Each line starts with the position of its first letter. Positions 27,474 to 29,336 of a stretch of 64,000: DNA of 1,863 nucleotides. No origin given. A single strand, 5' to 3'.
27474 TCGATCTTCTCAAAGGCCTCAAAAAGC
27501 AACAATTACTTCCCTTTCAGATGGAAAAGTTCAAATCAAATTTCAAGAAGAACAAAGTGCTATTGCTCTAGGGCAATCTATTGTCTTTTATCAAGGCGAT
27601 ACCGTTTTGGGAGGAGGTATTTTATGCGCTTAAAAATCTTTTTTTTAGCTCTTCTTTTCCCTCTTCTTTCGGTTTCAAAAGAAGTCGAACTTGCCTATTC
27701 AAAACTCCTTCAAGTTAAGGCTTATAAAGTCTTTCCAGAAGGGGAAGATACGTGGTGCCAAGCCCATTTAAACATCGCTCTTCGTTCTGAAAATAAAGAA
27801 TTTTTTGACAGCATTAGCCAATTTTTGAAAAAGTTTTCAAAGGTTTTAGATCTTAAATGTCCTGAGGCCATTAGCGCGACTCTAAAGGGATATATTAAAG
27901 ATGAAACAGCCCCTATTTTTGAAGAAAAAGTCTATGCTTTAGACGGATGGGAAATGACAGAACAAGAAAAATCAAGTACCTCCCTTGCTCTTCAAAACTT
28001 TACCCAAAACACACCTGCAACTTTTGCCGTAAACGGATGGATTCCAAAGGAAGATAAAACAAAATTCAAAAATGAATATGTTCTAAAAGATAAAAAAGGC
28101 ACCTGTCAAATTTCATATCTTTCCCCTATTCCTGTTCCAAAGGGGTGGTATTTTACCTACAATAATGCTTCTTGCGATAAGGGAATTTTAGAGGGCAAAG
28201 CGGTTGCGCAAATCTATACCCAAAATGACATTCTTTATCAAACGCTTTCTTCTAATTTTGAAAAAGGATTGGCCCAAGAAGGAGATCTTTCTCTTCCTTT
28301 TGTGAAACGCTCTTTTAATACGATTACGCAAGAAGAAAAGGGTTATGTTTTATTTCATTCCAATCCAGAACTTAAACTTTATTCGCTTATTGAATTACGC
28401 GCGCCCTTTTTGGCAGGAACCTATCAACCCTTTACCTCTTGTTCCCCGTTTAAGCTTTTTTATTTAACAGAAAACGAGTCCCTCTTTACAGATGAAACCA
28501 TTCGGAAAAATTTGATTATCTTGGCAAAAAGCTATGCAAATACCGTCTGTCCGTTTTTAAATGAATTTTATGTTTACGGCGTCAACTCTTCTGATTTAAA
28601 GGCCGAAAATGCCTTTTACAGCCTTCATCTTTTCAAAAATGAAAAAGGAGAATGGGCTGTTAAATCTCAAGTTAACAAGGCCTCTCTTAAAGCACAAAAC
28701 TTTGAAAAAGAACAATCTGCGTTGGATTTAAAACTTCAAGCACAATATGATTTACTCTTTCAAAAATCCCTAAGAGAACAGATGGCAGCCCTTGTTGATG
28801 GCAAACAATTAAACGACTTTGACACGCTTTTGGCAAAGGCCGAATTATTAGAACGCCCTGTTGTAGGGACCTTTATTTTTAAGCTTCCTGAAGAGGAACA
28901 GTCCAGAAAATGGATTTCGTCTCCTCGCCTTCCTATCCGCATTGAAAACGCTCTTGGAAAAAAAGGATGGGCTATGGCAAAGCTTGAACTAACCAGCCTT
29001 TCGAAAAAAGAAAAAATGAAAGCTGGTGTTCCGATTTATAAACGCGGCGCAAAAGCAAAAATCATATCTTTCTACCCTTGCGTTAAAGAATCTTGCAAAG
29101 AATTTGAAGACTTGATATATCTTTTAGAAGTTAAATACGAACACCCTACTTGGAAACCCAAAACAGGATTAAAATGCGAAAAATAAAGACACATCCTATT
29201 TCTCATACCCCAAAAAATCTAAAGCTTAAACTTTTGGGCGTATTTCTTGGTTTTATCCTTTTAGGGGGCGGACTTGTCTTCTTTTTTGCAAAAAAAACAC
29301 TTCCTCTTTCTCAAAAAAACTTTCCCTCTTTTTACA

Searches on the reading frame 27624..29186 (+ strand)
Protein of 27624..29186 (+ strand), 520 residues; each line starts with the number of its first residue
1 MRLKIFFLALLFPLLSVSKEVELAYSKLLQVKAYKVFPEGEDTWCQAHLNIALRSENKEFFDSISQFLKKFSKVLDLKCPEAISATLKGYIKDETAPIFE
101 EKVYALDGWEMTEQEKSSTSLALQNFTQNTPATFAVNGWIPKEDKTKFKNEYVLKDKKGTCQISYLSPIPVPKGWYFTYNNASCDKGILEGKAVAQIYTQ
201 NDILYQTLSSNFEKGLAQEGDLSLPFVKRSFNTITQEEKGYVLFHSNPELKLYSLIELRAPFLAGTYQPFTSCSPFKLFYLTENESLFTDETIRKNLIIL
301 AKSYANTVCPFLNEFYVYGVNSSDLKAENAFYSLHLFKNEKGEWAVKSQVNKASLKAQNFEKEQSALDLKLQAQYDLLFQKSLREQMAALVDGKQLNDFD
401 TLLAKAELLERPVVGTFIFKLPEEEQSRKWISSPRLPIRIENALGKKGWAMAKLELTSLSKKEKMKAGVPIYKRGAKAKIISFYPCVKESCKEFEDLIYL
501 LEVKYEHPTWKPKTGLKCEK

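Call 63: search_protein_families(library=pfam, max_evalue=0.01, proteins=[window:27624-29186:+])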
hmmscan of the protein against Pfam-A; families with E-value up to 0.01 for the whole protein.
window:27624-29186:+ (520 aa): 1 family
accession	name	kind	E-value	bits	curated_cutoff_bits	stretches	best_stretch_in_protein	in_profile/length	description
PF23727.1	Beta-prop_FAM234A_B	-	0.0037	16.3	26.4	0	311-417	195-295/467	FAM234A/B beta-propeller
